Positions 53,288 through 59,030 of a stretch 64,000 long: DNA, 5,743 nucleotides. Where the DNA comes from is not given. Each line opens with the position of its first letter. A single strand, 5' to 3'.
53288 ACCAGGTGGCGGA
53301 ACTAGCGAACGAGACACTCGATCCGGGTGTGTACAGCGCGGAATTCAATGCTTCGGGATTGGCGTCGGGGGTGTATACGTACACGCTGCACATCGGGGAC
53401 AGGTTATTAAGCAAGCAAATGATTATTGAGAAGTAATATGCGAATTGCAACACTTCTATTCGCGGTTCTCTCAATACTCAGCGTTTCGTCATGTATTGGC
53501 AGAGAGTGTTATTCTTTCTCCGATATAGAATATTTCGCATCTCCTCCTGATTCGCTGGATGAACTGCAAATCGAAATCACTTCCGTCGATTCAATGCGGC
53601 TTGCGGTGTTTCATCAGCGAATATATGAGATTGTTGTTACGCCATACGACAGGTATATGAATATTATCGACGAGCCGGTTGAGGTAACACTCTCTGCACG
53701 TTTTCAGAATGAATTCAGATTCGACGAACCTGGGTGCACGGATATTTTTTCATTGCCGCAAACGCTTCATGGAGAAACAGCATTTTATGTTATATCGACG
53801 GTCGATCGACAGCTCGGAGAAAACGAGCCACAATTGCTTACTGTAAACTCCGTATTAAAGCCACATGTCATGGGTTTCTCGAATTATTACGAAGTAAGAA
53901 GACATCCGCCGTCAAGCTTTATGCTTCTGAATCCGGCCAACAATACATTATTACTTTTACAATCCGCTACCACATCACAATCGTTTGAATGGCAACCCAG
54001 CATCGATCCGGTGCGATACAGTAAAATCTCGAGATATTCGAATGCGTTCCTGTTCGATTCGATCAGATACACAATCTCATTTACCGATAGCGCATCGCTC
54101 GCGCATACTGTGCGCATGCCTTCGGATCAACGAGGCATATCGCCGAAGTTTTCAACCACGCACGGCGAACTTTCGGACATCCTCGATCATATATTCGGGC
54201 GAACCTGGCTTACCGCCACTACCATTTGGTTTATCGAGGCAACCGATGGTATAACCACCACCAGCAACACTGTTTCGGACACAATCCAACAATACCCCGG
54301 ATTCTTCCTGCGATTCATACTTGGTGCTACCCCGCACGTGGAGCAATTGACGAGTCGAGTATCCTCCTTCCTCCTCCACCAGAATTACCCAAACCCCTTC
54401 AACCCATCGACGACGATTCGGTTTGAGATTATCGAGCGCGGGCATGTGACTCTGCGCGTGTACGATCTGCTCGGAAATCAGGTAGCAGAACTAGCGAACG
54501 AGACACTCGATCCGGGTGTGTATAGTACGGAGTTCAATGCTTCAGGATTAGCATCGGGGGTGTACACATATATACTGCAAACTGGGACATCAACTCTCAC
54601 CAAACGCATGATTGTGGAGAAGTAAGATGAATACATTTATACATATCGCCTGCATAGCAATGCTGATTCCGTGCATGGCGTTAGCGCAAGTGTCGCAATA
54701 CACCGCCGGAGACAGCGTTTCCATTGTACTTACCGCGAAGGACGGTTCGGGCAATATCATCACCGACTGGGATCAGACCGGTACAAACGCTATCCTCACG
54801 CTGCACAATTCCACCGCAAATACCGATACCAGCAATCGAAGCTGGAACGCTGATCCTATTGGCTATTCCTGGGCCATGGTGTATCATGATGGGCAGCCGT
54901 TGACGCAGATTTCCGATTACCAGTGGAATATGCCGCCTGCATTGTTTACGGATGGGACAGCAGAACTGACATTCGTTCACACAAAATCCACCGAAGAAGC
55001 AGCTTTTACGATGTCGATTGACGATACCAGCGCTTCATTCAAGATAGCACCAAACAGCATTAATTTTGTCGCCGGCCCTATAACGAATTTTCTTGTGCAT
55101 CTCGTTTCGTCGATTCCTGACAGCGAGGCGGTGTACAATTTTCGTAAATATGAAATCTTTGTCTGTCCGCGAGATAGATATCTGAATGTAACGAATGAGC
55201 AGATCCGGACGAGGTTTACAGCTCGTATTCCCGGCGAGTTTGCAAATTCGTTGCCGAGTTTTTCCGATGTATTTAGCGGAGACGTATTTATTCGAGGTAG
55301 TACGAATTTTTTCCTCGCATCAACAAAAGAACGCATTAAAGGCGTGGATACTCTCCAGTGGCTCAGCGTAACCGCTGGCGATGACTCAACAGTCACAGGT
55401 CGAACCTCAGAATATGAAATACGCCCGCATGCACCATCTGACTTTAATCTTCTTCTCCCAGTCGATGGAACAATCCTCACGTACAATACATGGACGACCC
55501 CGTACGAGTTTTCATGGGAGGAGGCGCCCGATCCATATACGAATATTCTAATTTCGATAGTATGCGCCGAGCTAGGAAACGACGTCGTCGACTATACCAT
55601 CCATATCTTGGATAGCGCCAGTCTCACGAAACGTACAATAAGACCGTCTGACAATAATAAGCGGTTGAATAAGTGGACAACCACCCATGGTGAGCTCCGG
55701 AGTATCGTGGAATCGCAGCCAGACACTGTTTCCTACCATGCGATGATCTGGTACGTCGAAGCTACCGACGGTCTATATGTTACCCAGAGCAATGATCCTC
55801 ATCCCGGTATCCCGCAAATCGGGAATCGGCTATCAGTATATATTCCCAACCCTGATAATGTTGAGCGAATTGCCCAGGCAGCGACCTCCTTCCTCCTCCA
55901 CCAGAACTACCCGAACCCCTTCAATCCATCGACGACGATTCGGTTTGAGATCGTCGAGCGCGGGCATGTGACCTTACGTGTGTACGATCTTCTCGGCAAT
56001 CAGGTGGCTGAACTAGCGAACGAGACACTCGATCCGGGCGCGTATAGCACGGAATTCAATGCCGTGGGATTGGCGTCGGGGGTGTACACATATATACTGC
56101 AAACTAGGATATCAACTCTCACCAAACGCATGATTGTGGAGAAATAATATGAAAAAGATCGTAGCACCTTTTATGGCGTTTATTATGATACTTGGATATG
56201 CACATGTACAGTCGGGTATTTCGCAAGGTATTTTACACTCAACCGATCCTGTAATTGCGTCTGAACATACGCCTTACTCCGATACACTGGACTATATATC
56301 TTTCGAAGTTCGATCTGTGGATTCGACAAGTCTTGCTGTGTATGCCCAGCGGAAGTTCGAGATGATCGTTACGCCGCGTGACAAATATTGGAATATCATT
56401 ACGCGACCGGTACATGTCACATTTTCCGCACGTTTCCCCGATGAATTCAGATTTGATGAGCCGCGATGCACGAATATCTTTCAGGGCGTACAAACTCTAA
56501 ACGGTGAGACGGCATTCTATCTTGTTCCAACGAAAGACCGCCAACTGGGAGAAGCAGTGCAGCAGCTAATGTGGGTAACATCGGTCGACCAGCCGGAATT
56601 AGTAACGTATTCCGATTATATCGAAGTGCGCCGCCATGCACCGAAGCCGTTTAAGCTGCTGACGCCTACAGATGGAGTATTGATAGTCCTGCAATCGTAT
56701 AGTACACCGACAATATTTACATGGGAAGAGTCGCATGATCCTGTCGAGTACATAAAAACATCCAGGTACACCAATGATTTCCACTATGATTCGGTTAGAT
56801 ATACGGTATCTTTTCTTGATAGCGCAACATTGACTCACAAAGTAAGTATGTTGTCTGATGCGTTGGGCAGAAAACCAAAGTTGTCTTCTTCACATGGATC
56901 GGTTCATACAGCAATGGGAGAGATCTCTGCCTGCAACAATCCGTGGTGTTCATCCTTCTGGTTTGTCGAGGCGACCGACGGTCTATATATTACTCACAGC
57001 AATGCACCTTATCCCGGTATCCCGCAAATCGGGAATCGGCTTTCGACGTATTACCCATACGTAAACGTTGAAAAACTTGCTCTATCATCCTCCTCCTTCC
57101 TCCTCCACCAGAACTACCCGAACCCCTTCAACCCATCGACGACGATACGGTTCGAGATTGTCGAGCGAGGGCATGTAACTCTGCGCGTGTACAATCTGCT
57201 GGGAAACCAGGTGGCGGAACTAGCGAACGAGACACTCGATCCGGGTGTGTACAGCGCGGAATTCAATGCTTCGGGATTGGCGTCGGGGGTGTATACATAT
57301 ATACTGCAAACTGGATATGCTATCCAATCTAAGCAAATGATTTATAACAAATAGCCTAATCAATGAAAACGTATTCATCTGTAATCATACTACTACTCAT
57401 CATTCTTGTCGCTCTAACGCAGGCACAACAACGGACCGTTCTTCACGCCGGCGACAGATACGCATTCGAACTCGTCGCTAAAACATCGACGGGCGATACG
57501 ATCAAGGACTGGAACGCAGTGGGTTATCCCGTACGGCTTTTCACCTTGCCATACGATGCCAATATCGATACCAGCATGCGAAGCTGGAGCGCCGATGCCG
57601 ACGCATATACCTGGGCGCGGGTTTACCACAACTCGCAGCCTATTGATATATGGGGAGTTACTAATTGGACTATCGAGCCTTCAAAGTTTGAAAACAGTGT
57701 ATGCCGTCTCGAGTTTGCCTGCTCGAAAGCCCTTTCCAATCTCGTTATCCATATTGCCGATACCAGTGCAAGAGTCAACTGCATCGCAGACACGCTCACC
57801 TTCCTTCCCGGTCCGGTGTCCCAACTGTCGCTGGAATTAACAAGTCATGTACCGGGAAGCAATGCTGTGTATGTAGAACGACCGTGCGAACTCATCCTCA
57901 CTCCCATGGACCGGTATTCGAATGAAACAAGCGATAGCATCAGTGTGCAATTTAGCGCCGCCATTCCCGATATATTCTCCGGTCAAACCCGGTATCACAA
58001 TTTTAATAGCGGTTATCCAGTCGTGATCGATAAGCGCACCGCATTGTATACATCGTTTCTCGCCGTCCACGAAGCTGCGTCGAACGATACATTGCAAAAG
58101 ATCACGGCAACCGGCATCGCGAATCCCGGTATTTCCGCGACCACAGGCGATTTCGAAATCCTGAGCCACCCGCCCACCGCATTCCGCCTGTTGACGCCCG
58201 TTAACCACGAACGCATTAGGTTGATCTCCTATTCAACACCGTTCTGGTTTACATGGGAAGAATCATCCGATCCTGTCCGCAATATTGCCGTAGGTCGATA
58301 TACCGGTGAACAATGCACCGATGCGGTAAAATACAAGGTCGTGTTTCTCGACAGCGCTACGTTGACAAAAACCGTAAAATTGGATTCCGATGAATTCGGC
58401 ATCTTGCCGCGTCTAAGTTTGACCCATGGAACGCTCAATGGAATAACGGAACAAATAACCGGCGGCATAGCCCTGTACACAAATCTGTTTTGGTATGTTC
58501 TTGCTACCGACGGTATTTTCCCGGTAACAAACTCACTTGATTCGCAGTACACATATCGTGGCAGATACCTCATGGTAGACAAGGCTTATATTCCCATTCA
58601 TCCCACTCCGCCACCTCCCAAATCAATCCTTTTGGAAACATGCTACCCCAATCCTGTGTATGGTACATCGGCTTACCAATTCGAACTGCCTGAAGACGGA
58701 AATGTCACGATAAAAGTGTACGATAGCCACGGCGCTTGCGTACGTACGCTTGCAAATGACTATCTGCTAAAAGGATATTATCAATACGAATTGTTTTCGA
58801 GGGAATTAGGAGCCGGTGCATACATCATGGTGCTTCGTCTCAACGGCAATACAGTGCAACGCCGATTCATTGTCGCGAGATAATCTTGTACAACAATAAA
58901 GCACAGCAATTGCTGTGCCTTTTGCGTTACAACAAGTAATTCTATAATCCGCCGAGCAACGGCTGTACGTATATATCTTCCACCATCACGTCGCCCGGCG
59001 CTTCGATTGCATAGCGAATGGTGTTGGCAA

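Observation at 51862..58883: Five-gene tandem array of paralogous T9SS cargo proteins alternating long (~510-524 aa) and short (~400 aa) forms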

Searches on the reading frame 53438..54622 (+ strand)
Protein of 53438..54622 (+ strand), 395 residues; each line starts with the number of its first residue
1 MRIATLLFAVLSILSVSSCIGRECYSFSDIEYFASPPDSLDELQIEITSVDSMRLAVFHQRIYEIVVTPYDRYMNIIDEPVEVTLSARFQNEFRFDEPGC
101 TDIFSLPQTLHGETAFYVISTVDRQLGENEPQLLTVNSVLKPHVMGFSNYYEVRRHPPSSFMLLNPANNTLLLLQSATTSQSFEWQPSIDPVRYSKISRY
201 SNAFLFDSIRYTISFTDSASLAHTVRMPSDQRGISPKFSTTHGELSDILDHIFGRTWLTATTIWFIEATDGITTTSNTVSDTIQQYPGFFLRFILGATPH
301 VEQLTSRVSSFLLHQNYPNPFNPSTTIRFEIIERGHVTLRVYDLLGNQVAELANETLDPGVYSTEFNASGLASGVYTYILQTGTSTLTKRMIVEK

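Call 3: search_protein_families(library=pfam, proteins=[window:53438-54622:+], max_evalue=1)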
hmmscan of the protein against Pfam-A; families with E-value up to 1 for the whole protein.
window:53438-54622:+ (395 aa): 2 families
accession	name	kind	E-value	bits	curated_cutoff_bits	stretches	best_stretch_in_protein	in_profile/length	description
PF18962.6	Por_Secre_tail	-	1.6e-10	41.5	27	1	317-393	2-75/75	Secretion system C-terminal sorting domain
PF13585.12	CHU_C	-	0.0033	18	27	1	335-384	27-75/86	CHU_C Type IX secretion signal domain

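Call 4: search_protein_families(library=ncbifam, proteins=[window:53438-54622:+], max_evalue=1)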
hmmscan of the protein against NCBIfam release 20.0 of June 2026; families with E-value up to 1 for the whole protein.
window:53438-54622:+ (395 aa): 5 families
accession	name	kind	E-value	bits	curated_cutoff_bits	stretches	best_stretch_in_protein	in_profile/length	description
TIGR04183.1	Por_Secre_tail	domain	5.1e-11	42.4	23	1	317-393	2-71/72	T9SS type A sorting domain-containing protein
NF038113.1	T9SSA_dep_M36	equivalog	1.2e-08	33.7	885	1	314-393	793-868/869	T9SS-dependent M36 family metallopeptidase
NF052323.1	T9SSA_dep_M6i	equivalog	7.3e-08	30.8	600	1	316-381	960-1025/1043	T9SS-dependent M6-like inactivated metalloprotease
NF033707.1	T9SS_sortase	equivalog_domain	0.0099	13.5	420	1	314-381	999-1076/1095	type IX secretion system sortase PorU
NF050177.1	TapA_OM_Porphy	equivalog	0.15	10.8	500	1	316-394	473-544/544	TapA/TapC family T9SS-dependent outer membrane protein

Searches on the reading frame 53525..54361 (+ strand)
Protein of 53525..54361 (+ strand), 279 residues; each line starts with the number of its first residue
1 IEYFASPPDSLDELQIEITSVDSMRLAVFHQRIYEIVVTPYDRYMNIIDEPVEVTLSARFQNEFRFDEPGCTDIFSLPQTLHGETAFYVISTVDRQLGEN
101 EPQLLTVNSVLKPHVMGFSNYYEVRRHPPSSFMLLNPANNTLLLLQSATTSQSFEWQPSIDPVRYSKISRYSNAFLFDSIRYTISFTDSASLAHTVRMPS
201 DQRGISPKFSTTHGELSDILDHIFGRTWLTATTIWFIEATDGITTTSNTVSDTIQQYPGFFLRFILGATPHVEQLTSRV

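Call 54: predict_structure(alignment_id=A5)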
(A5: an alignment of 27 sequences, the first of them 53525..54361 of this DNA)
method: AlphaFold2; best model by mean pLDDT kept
length: 279 residues; sequences in the alignment: 27
mean_pLDDT: 90.1   pTM: 0.79
mean pLDDT of the five models: 90.1, 89.4, 88.6, 88.5, 87.6
residues with pLDDT >= 90: 214; 70-90: 41; 50-70: 10; < 50: 14
segments of 3 or more residues with pLDDT < 50: 1-5, 271-279
pLDDT, mean of each block of 10 residues (from residue 1): 52 96 91 96 95 97 93 95 96 91 97 96 95 96 96 97 84 87 97 96 97 97 93 97 92 76 84 43
secondary structure, 60 per line:
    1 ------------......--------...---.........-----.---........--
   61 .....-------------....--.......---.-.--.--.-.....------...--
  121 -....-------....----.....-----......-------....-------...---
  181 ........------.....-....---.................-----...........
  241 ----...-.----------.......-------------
elements in order: E13-18 E27-29 E33-41 E51-58 E79-82 E85-91 E105-109 E116-118 E122-125 E133-136 E141-145 E151-156 E164-167 E175-177 E181-188 E195-199 H201-204 E208-212 H213-224 E230-240 E245-247 E260-266

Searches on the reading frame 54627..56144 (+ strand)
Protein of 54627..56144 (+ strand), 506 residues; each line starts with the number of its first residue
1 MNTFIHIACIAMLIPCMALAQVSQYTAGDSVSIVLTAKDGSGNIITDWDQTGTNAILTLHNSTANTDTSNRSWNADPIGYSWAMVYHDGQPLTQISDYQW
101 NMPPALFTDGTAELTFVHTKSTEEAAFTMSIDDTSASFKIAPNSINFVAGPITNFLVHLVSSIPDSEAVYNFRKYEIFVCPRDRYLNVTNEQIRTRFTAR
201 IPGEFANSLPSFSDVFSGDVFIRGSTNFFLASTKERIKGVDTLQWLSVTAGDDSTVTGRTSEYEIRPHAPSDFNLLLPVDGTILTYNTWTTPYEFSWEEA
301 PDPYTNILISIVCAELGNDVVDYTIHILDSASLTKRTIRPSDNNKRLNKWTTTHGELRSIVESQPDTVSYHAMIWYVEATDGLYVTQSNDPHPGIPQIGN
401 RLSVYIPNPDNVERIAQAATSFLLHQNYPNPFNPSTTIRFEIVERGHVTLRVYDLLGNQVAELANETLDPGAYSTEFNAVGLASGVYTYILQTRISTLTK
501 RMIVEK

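Call 3: search_protein_families(library=pfam, proteins=[window:54627-56144:+], max_evalue=1)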
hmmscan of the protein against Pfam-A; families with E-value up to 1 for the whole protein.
window:54627-56144:+ (506 aa): 3 families
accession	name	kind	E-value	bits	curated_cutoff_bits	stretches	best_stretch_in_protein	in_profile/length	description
PF18962.6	Por_Secre_tail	-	1.4e-08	35.4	27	1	428-504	2-75/75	Secretion system C-terminal sorting domain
PF13585.12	CHU_C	-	0.022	15.3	27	1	446-493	27-72/86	CHU_C Type IX secretion signal domain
PF23616.1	Ig_GEX2_N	-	0.12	13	27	0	21-66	10-56/105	GEX2 N-terminal Ig-like domain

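Call 4: search_protein_families(library=ncbifam, proteins=[window:54627-56144:+], max_evalue=1)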
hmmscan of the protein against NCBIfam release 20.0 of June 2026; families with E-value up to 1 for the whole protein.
window:54627-56144:+ (506 aa): 4 families
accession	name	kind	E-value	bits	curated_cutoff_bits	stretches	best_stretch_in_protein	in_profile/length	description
TIGR04183.1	Por_Secre_tail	domain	1.5e-08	34.5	23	1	428-504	2-71/72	T9SS type A sorting domain-containing protein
NF052323.1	T9SSA_dep_M6i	equivalog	7.3e-08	30.8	600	1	427-498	960-1031/1043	T9SS-dependent M6-like inactivated metalloprotease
NF038113.1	T9SSA_dep_M36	equivalog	9.5e-08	30.6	885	1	415-504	783-868/869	T9SS-dependent M36 family metallopeptidase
NF033707.1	T9SS_sortase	equivalog_domain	0.0045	14.6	420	1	422-493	996-1077/1095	type IX secretion system sortase PorU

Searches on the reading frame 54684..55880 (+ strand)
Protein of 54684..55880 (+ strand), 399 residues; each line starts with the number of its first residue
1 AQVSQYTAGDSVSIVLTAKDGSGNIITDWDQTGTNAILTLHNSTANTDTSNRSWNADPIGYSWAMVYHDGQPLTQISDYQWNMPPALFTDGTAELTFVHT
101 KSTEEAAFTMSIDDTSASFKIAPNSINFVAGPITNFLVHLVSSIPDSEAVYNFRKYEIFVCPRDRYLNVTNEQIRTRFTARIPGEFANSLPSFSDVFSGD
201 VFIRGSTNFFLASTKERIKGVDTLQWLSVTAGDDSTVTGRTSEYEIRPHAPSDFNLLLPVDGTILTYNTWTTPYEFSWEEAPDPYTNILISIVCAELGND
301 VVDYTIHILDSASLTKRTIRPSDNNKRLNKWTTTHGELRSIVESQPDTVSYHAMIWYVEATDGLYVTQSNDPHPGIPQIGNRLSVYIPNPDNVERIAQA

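Call 79: find_related_loci(query=window:54684-55880:+, collection=metagenome_contigs, flank=10000)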
Query window:54684-55880:+ (399 aa) in metagenome_contigs; peptide patterns used: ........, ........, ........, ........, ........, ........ (x = any residue, [..] = any of these).
22 stretches matched a pattern, but none encodes a relative of the query by tblastn (E <= 1e-3).

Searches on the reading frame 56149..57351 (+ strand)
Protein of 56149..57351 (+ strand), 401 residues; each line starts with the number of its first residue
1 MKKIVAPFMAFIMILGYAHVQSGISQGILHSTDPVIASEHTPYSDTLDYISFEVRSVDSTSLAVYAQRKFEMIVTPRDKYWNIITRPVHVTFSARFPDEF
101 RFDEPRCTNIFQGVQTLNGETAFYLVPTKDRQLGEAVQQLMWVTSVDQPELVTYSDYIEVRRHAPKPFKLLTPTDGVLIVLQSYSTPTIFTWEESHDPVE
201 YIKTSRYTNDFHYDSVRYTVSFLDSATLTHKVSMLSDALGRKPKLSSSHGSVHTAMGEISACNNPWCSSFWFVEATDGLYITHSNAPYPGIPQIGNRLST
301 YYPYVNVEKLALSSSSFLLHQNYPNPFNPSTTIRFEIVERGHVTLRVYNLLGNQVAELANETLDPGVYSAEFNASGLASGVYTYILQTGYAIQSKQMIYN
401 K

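Call 3: search_protein_families(library=pfam, proteins=[window:56149-57351:+], max_evalue=1)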
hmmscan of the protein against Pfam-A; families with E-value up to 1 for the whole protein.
window:56149-57351:+ (401 aa): 2 families
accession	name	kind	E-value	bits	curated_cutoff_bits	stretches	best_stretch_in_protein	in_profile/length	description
PF18962.6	Por_Secre_tail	-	2.6e-08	34.5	27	1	323-397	2-74/75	Secretion system C-terminal sorting domain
PF13585.12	CHU_C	-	0.00097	19.7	27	1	341-388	27-72/86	CHU_C Type IX secretion signal domain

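Call 4: search_protein_families(library=ncbifam, proteins=[window:56149-57351:+], max_evalue=1)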
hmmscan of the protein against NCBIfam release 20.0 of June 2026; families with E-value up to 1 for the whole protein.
window:56149-57351:+ (401 aa): 4 families
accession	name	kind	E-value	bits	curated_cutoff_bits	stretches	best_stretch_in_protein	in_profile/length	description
TIGR04183.1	Por_Secre_tail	domain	3.5e-08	33.3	23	1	323-398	2-70/72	T9SS type A sorting domain-containing protein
NF052323.1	T9SSA_dep_M6i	equivalog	2.5e-07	29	600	1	322-383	960-1021/1043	T9SS-dependent M6-like inactivated metalloprotease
NF038113.1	T9SSA_dep_M36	equivalog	1.1e-06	27.1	885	1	319-399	792-868/869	T9SS-dependent M36 family metallopeptidase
NF033707.1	T9SS_sortase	equivalog_domain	0.0093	13.6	420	1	319-383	998-1072/1095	type IX secretion system sortase PorU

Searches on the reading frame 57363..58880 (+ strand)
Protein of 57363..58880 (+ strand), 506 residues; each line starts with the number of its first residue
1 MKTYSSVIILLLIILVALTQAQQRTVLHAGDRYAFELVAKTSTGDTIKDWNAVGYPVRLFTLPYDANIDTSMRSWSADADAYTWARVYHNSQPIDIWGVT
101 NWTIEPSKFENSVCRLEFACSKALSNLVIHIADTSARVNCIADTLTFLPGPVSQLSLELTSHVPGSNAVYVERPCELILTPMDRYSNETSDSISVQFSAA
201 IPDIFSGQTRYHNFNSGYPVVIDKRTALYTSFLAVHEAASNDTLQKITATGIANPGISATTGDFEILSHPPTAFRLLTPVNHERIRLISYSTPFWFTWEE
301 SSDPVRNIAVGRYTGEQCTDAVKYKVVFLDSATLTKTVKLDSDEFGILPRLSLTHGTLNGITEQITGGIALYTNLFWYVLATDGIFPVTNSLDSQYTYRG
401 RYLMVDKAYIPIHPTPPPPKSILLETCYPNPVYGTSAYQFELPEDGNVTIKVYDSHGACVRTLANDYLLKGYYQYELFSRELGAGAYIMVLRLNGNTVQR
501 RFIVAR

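Call 3: search_protein_families(library=pfam, proteins=[window:57363-58880:+], max_evalue=1)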
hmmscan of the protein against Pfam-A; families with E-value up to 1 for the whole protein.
window:57363-58880:+ (506 aa): 1 family
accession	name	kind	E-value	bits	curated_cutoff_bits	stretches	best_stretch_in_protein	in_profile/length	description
PF18962.6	Por_Secre_tail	-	2.4e-05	24.9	27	1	428-504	2-75/75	Secretion system C-terminal sorting domain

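Call 4: search_protein_families(library=ncbifam, proteins=[window:57363-58880:+], max_evalue=1)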
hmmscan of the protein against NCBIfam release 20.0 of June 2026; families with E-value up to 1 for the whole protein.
window:57363-58880:+ (506 aa): 3 families
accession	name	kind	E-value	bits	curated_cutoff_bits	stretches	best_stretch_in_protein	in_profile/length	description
TIGR04183.1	Por_Secre_tail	domain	2.5e-07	30.6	23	1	428-504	2-71/72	T9SS type A sorting domain-containing protein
NF038113.1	T9SSA_dep_M36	equivalog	0.058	11.5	885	1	426-504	794-868/869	T9SS-dependent M36 family metallopeptidase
NF052323.1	T9SSA_dep_M6i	equivalog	0.09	10.7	600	1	428-466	961-999/1043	T9SS-dependent M6-like inactivated metalloprotease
